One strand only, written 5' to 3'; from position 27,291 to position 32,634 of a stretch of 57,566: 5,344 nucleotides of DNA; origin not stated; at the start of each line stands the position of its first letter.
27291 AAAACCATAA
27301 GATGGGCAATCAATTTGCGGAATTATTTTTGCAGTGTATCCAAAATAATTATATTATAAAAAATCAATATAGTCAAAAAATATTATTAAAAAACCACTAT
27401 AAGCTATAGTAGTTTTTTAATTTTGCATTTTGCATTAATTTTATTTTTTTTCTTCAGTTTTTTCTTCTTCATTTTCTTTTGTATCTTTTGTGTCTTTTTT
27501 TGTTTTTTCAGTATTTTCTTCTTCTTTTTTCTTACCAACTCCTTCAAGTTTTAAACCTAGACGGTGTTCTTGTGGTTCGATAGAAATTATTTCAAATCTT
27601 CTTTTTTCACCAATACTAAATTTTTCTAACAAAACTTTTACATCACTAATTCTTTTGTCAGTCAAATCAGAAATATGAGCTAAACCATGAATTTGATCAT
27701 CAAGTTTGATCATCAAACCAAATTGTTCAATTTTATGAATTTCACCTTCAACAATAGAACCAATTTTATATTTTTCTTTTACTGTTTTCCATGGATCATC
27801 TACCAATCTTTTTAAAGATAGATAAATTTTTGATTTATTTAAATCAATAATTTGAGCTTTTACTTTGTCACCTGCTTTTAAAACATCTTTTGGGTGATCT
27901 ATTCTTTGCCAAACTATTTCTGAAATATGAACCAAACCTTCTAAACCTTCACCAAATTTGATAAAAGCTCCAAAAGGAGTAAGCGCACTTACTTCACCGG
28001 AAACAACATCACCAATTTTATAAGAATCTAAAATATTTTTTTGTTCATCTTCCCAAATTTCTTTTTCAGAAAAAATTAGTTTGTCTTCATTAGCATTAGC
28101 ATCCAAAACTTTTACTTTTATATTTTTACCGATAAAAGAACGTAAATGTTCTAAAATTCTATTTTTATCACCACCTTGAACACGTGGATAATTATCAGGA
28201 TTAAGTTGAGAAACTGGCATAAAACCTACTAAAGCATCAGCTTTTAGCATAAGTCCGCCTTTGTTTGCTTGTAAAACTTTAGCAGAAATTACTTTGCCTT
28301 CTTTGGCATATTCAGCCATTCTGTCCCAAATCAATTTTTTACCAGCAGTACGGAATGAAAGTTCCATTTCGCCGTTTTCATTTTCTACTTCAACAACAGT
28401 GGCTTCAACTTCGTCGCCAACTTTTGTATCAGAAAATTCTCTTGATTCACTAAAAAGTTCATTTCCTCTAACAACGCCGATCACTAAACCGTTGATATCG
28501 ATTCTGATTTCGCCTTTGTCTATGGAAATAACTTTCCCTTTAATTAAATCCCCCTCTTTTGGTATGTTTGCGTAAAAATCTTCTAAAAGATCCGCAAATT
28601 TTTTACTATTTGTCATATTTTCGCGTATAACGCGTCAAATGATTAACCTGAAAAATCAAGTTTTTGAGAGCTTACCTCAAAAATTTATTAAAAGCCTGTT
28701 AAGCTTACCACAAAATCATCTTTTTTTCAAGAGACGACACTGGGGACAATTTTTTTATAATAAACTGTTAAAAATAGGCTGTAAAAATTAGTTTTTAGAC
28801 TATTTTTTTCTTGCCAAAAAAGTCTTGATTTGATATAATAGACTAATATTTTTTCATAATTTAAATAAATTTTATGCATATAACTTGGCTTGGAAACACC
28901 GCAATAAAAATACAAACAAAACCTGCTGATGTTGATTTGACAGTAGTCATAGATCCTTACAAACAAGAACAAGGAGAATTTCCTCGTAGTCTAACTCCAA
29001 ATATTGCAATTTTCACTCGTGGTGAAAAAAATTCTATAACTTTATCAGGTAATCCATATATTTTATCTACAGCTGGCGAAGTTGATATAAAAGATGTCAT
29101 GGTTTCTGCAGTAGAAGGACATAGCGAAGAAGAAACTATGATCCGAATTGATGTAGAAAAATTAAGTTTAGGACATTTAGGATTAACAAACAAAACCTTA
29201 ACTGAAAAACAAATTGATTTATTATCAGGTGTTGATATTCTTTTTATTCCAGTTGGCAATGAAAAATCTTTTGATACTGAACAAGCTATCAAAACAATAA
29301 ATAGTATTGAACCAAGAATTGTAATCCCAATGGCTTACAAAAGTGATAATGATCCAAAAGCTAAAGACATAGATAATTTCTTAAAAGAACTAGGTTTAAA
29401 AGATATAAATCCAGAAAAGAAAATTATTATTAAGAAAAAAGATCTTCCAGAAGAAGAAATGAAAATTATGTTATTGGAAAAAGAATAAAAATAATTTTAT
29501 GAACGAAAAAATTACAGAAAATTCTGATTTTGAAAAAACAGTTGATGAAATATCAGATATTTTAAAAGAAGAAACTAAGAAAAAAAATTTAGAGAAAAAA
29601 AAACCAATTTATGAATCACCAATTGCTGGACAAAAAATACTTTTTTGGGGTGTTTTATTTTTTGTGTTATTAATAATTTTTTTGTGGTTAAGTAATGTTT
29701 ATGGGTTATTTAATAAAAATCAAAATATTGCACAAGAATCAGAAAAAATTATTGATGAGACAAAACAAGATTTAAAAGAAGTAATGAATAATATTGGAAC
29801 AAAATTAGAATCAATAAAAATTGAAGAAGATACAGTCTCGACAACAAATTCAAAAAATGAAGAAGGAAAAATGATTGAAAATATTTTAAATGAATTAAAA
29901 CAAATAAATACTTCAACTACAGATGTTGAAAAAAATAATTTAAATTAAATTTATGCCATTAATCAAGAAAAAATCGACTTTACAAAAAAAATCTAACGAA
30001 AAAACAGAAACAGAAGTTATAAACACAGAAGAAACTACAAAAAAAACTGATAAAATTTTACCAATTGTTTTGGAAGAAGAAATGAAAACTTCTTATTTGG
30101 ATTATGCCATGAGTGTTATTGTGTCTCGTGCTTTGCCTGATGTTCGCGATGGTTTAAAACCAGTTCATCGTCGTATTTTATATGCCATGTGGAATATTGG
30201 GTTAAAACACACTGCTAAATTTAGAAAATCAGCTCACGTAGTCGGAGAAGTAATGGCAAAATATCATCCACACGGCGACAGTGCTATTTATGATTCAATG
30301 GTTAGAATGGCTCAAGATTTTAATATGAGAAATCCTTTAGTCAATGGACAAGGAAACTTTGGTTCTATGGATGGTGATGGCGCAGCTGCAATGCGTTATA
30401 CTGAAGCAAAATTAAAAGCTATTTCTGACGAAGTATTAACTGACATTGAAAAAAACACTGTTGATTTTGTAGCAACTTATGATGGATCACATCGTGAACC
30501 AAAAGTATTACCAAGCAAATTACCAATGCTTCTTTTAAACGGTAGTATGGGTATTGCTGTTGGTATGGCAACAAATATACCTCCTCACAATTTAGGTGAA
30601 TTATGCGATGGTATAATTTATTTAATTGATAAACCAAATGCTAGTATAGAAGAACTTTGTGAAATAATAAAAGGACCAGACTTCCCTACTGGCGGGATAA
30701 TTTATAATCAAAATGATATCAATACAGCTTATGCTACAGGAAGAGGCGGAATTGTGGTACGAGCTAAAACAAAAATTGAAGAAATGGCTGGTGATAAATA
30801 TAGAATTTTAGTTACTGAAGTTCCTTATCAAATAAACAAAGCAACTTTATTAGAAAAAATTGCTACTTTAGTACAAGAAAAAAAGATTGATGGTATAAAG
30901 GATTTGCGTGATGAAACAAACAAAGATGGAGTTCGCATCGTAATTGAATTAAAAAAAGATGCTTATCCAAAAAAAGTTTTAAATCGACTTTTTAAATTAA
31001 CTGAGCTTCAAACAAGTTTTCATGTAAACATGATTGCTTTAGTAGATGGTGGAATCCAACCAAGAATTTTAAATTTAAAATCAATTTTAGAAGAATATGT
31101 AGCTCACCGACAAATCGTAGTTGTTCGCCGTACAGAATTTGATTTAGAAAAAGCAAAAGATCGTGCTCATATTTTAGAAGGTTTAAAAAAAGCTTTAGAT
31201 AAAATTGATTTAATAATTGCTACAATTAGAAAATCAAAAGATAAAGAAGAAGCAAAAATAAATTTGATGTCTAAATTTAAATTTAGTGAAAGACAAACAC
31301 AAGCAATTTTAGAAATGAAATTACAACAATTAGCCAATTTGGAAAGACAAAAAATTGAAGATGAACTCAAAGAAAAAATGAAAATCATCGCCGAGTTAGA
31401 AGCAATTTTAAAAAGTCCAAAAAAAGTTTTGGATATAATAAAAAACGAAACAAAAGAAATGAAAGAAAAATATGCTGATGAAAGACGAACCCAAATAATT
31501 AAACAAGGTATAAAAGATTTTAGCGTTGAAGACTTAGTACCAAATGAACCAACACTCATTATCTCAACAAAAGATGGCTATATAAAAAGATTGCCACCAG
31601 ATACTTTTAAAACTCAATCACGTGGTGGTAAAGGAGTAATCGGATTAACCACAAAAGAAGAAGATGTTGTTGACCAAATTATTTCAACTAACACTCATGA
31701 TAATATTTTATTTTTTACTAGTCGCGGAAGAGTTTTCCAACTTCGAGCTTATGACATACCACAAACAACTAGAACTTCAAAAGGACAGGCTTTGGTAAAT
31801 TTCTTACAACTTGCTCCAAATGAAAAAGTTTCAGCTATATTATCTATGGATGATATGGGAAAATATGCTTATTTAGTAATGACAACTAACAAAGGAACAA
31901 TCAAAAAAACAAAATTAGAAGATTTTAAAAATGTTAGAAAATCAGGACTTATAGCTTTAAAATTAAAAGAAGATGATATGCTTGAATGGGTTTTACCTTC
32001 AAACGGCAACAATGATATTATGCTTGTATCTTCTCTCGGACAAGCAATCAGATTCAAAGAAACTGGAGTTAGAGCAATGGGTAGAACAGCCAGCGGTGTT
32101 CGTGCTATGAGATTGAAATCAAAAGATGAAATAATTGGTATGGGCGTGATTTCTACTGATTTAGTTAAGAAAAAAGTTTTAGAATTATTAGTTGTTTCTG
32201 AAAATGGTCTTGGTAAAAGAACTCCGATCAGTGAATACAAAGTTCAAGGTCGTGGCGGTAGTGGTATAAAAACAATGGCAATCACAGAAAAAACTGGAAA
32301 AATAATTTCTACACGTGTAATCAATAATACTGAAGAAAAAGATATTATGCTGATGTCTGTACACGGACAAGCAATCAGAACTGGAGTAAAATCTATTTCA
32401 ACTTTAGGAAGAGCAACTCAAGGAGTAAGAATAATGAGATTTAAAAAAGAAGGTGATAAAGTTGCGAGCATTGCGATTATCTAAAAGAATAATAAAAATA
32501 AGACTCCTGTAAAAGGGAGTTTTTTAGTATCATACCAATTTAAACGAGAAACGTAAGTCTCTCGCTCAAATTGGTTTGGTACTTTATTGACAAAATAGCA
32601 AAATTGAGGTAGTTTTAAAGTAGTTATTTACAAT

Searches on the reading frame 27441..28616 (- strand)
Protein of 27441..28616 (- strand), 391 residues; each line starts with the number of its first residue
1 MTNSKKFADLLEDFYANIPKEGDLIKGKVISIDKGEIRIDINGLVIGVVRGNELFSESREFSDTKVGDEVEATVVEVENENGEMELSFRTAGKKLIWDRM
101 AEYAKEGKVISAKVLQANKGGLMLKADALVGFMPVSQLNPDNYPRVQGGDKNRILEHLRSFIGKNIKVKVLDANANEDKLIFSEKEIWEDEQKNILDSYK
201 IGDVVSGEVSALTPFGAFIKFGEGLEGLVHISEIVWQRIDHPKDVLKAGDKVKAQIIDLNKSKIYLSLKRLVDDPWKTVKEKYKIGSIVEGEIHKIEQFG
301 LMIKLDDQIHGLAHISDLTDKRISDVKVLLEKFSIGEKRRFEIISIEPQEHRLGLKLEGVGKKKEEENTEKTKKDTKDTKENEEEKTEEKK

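Call 61: search_protein_families(library=ncbifam, proteins=[window:27441-28616:-], max_evalue=0.00001)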
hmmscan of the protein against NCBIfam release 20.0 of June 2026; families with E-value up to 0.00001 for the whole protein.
window:27441-28616:- (391 aa): 30 families (the best 25 are shown)
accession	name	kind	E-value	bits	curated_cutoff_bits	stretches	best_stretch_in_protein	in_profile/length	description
NF000907.0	PRK00087.1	equivalog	1.1e-80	271.7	624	1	16-383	297-658/671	bifunctional 4-hydroxy-3-methylbut-2-enyl diphosphate reductase/30S ribosomal protein S1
NF004952.0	PRK06299.1-2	equivalog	1.2e-75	255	524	1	4-357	30-373/580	30S ribosomal protein S1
NF005208.0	PRK06676.1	equivalog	1.8e-75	254.4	368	1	18-384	15-374/391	30S ribosomal protein S1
NF004953.0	PRK06299.1-3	equivalog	5.7e-58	196.6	720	2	194-319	291-419/580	30S ribosomal protein S1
TIGR00717.1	rpsA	equivalog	1.2e-57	195.7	577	2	163-374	234-446/516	30S ribosomal protein S1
NF005911.0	PRK07899.1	equivalog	8.9e-55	186.3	691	1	20-369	34-374/486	30S ribosomal protein S1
NF010379.0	PRK13806.1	equivalog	7.8e-54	183.1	648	1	3-357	13-362/491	30S ribosomal protein S1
NF004955.0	PRK06299.1-5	equivalog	3.7e-52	177.3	878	2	162-376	244-459/566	30S ribosomal protein S1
NF004954.0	PRK06299.1-4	equivalog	6.1e-51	173.2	727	1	4-377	2-366/560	30S ribosomal protein S1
NF004956.0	PRK06299.1-6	equivalog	6e-47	160.5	711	2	162-379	333-544/554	30S ribosomal protein S1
NF040579.1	S1_dom_CvfD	subfamily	1.4e-38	131.6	117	2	199-274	1-78/113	CvfD/Ygs/GSP13 family RNA-binding post-transcriptional regulator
NF004951.0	PRK06299.1-1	equivalog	1.9e-38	132.1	918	1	5-375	3-364/556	30S ribosomal protein S1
NF005973.0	PRK08059.1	equivalog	3.1e-36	124.2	148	2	197-276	3-84/123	S1 domain-containing post-transcriptional regulator GSP13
NF005639.0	PRK07400.1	equivalog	6e-36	123.9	460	1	5-283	16-279/318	30S ribosomal protein S1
NF006363.0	PRK08582.1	equivalog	4.5e-28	98.2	171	2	199-281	3-86/140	S1 domain-containing RNA-binding protein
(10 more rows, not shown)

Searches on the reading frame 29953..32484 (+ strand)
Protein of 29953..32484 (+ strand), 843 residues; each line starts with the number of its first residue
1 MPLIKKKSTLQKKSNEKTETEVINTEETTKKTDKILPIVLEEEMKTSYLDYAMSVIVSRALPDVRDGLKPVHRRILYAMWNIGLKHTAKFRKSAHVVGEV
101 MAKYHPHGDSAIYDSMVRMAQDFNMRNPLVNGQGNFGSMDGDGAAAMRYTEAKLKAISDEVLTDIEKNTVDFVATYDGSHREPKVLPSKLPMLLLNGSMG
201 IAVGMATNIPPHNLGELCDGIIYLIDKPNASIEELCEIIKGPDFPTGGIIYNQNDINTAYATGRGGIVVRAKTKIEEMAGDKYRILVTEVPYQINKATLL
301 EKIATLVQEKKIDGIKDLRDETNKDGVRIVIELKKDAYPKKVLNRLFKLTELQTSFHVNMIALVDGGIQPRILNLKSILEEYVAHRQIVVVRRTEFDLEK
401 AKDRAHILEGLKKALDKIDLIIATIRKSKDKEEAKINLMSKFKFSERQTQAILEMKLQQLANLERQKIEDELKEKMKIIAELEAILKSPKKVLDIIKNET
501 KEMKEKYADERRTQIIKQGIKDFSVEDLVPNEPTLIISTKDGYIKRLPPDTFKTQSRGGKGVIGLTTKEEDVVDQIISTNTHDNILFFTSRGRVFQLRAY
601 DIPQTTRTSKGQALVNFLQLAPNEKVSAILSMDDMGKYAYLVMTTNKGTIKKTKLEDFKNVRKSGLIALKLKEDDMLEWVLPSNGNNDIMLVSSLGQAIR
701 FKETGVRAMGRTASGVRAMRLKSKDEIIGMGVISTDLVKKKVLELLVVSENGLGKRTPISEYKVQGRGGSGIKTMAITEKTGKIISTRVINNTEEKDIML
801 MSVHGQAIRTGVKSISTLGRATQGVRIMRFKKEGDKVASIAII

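Call 61: search_protein_families(library=ncbifam, proteins=[window:29953-32484:+], max_evalue=0.00001)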
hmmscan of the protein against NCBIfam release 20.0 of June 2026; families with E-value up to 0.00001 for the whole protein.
window:29953-32484:+ (843 aa): 10 families
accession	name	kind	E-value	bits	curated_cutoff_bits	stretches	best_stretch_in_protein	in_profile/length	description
NF004043.1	PRK05560.1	equivalog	0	1159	902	1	35-842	2-797/798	DNA gyrase subunit A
TIGR01063.1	gyrA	equivalog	0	1118.5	877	1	35-842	1-797/800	DNA topoisomerase (ATP-hydrolyzing) subunit A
NF038098.1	GyrA_w_intein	exception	1.2e-266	888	1850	2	150-841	538-1224/1232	intein-containing DNA gyrase subunit A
NF004044.1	PRK05561.1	subfamily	6.7e-254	845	654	1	40-735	2-687/738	DNA topoisomerase (ATP-hydrolyzing)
TIGR01061.1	parC_Gpos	equivalog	2.1e-219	730.7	813.25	2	39-733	5-694/737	DNA topoisomerase IV subunit A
NF010586.0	PRK13979.1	equivalog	2.1e-215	717.6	1475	2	30-677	8-659/957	DNA topoisomerase IV subunit A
TIGR01062.1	parC_Gneg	equivalog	2.7e-183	610.9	628.9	1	38-637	4-589/735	DNA topoisomerase IV subunit A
NF007209.0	PRK09631.1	equivalog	3e-76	257.4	644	1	42-675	6-587/635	DNA topoisomerase IV subunit A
NF009397.0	PRK12758.1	equivalog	1.8e-75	254.5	780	1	23-544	6-503/870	DNA gyrase/topoisomerase IV subunit A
NF007208.0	PRK09630.1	equivalog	6.3e-52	177.1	598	1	42-523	6-470/479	DNA topoisomerase IV subunit A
